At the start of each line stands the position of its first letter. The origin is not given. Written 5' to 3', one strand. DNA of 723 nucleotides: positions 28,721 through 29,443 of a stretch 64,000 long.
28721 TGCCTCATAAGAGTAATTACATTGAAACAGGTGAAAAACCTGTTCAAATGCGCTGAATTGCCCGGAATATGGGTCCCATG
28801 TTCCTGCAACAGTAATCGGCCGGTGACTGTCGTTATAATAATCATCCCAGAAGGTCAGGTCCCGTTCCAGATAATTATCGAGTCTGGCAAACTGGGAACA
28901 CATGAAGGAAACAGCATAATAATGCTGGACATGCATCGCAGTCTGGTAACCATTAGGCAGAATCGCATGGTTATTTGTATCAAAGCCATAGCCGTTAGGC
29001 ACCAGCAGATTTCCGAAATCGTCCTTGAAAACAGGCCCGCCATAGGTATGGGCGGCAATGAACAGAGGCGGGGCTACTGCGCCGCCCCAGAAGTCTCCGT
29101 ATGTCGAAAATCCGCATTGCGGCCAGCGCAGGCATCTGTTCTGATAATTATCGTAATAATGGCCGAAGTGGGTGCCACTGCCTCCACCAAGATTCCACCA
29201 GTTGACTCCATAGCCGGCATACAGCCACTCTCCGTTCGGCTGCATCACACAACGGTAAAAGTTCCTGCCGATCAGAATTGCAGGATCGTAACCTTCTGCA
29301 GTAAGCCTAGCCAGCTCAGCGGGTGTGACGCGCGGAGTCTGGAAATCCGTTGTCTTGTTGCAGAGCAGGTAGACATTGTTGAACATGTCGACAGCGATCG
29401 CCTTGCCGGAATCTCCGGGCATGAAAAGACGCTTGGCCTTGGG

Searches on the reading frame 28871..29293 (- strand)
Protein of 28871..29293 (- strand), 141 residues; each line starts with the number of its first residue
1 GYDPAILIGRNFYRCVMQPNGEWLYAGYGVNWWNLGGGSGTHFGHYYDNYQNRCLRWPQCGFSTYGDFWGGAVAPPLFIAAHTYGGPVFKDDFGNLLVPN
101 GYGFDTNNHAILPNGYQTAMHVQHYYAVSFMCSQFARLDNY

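Call 84: find_homologous_proteins(query=window:28871-29293:-, max_evalue=0.1)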
Query window:28871-29293:-: 4 candidates shared short words with the query, none scored E <= 0.1.
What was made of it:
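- On Silent-cassette antigenic variation (pilE/pilS or vlsE type): No protein in the 5.8-billion-sequence collection matched B's cassette, though B itself was not returned either (call 84).
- This negative is weak, because even B itself was not returned (call 84).
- Tried and rejected: A search with B's cassette alone returned nothing, not even B. That negative is therefore weak (call 84).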
